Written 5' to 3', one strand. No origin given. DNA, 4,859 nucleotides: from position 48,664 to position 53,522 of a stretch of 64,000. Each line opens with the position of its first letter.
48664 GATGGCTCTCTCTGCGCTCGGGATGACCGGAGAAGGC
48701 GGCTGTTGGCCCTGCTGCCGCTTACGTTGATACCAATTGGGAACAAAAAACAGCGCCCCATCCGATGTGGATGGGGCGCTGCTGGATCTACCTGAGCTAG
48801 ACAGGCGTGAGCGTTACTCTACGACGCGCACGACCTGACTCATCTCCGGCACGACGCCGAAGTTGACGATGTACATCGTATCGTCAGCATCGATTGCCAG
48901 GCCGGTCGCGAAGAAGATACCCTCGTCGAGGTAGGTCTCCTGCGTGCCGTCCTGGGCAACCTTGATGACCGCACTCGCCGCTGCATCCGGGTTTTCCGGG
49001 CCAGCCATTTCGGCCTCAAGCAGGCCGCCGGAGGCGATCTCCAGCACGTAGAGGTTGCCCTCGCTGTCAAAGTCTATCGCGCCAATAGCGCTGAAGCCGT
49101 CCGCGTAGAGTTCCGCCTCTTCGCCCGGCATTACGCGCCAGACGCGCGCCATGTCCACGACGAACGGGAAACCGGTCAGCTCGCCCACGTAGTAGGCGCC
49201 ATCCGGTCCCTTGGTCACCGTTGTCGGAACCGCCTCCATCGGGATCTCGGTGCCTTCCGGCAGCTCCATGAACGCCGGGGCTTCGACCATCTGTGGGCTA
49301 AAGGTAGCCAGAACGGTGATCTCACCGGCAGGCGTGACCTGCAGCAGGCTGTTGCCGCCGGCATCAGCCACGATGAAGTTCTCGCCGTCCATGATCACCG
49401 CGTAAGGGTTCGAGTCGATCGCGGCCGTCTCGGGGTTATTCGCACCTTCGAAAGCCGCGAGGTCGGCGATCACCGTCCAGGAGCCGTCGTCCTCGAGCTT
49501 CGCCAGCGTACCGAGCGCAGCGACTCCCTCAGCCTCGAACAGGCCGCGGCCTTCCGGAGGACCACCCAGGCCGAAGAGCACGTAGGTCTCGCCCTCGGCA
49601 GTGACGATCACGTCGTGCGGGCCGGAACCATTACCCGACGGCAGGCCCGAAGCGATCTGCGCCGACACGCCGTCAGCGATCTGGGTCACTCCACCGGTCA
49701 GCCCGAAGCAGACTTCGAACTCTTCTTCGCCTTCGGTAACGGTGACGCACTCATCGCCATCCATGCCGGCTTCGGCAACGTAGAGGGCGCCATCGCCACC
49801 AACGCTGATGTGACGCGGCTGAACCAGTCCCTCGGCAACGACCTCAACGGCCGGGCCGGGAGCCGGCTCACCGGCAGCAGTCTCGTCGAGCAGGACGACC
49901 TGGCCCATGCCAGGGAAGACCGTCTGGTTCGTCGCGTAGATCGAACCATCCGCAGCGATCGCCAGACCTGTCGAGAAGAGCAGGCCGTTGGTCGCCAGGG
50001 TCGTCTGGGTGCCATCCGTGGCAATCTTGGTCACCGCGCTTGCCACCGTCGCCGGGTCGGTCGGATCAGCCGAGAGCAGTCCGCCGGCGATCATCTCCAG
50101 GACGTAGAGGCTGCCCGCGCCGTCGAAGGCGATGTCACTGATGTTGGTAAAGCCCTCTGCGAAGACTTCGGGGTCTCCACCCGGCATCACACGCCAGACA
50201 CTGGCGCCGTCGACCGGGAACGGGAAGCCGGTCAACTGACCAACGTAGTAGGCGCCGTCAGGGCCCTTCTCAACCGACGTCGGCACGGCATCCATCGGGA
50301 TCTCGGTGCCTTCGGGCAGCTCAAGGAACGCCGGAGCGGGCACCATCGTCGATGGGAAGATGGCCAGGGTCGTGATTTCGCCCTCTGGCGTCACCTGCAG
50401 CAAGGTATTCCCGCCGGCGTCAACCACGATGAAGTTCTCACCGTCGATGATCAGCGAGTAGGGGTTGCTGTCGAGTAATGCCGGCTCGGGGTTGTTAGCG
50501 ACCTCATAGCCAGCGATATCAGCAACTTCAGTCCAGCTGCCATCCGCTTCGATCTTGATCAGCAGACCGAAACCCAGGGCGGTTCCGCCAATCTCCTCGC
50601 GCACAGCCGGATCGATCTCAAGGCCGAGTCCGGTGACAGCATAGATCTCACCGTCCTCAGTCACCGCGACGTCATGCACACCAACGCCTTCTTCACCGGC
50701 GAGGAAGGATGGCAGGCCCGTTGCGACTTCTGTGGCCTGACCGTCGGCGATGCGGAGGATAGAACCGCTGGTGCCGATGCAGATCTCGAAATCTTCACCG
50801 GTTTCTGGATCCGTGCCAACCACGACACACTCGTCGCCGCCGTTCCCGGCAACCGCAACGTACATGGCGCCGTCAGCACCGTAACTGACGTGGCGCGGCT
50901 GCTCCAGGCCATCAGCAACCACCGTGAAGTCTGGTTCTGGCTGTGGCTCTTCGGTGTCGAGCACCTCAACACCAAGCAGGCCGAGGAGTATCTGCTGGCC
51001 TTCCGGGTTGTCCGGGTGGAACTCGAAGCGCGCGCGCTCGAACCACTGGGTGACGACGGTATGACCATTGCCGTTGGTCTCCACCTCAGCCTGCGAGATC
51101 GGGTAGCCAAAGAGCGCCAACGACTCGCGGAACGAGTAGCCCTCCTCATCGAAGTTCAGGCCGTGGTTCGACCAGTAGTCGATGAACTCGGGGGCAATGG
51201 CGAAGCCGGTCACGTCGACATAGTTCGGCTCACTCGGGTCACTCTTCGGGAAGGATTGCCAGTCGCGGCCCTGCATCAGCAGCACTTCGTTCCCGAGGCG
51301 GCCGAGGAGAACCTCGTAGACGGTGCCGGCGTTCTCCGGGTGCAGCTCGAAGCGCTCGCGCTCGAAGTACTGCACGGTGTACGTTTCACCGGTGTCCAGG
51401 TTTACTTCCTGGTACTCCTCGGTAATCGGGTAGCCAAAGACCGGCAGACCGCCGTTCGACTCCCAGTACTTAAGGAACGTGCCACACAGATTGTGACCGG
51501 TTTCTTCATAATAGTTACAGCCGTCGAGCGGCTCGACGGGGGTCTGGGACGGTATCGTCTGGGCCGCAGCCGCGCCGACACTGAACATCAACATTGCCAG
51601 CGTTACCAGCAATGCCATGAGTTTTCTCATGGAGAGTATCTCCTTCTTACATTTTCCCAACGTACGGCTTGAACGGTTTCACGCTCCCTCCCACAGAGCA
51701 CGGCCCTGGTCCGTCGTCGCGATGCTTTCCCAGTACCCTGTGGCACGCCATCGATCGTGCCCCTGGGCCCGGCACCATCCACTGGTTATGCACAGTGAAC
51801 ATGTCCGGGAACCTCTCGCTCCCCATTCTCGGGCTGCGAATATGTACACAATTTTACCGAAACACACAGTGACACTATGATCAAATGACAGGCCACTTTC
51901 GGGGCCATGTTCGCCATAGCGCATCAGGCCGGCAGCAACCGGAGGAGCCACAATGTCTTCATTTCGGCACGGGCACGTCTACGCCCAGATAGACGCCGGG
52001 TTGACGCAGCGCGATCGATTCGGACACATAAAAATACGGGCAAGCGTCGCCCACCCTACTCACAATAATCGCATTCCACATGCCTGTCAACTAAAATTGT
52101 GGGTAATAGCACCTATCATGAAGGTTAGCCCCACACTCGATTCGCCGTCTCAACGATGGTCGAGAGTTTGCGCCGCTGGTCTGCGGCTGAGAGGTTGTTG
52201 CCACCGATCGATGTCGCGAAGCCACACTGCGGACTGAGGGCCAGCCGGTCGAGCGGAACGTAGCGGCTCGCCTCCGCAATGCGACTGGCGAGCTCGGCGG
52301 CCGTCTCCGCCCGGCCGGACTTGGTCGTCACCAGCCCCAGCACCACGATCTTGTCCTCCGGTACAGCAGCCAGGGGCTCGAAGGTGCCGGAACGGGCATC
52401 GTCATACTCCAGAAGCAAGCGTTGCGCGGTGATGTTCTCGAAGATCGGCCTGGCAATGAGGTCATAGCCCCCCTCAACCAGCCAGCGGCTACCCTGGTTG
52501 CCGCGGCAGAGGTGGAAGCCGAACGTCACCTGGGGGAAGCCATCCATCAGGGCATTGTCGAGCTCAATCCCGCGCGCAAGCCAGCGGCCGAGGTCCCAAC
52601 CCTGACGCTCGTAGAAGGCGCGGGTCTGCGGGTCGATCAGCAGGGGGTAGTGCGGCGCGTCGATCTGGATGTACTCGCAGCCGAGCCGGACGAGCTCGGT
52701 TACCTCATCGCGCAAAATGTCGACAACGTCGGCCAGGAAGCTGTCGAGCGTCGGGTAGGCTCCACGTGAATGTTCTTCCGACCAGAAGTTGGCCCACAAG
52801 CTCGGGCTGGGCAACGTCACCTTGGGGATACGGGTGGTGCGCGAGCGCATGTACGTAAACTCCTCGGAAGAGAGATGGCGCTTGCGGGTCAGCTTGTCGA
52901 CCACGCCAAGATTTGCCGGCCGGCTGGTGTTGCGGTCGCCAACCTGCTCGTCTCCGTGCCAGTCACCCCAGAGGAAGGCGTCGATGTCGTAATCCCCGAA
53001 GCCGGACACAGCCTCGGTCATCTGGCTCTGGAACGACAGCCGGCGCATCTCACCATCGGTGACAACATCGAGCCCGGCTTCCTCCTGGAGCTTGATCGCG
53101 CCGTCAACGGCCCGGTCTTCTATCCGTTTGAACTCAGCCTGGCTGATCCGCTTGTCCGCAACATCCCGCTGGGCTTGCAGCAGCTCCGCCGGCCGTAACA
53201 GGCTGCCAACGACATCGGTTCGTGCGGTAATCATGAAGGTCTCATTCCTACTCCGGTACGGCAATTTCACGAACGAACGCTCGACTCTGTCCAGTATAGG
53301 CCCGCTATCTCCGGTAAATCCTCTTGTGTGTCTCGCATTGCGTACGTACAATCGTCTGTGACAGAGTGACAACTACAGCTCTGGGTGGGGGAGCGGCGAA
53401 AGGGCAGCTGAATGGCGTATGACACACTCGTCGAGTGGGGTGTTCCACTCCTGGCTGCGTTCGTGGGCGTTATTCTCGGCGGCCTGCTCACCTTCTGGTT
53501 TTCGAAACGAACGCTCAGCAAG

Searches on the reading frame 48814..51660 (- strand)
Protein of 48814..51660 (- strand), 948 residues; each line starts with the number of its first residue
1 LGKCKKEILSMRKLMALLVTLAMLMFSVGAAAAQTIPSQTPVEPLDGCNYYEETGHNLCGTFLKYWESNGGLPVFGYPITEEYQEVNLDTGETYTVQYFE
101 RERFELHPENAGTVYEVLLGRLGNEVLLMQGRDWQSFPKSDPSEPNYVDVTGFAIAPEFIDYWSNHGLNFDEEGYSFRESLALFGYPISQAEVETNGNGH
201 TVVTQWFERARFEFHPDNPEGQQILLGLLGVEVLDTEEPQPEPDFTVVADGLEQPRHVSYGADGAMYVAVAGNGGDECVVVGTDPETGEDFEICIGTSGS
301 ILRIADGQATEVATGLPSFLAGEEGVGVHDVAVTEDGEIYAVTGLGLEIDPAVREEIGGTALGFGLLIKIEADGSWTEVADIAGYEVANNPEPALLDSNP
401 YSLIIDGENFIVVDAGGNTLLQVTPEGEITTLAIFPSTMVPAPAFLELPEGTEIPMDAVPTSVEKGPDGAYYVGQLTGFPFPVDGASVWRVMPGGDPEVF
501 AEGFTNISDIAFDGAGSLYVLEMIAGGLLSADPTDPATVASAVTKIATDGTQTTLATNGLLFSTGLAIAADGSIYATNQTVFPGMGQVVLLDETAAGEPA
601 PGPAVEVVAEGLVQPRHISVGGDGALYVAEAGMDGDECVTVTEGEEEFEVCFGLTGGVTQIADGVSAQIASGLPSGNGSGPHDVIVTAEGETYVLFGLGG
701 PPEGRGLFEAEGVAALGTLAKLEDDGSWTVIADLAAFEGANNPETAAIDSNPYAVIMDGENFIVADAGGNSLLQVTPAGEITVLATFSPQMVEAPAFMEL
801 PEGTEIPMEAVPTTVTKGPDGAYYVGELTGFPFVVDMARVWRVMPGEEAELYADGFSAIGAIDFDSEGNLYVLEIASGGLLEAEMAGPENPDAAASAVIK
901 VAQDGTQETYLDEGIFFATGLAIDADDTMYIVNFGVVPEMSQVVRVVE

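Call 21: search_protein_families(library=pfam, proteins=[window:48814-51660:-])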
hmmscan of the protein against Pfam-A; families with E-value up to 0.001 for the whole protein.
window:48814-51660:- (948 aa): 2 families
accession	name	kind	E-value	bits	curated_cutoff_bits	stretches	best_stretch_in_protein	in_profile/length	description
PF08450.18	SGL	-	3.9e-05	23.8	26.3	0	504-575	85-148/246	SMP-30/Gluconolactonase/LRE-like region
PF23500.1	DUF7133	-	0.00032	20.5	27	0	861-923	31-85/385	Domain of unknown function (DUF7133)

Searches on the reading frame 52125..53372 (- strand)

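Call 7: search_protein_families(library=pfam, proteins=[window:52125-53372:-])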
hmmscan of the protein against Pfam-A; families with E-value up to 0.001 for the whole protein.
window:52125-53372:- (415 aa): 1 family
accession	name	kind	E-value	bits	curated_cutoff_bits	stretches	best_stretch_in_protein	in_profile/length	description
PF01717.24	Meth_synt_2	-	1.3e-18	67.8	21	1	52-389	3-307/324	Cobalamin-independent synthase, Catalytic domain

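Call 8: search_protein_families(library=ncbifam, proteins=[window:52125-53372:-])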
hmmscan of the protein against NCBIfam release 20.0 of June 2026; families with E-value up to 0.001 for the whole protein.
window:52125-53372:- (415 aa): 7 families
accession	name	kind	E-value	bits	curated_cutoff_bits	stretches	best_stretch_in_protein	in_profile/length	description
NF005085.0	PRK06520.1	subfamily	3.2e-72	243.7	313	1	50-414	8-368/368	5-methyltetrahydropteroyltriglutamate--homocysteine S-methyltransferase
NF004875.0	PRK06233.1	equivalog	2.4e-66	224.1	576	1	47-414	7-372/373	vitamin B12 independent methionine synthase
NF003317.0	PRK04326.1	equivalog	5.9e-29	101.3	406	1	51-411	10-320/340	methionine synthase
NF006589.0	PRK09121.1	equivalog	1.6e-18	66.9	392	1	51-247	6-187/342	methionine synthase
NF003556.0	PRK05222.1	equivalog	8.2e-13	48.2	541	1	52-240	422-595/750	5-methyltetrahydropteroyltriglutamate--homocysteine S-methyltransferase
TIGR01371.1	met_syn_B12ind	equivalog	2.9e-12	46.4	929.95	1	52-240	428-601/754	5-methyltetrahydropteroyltriglutamate--homocysteine S-methyltransferase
NF002119.0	PRK00957.1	equivalog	6.8e-09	35.3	258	1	53-240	5-166/306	methionine synthase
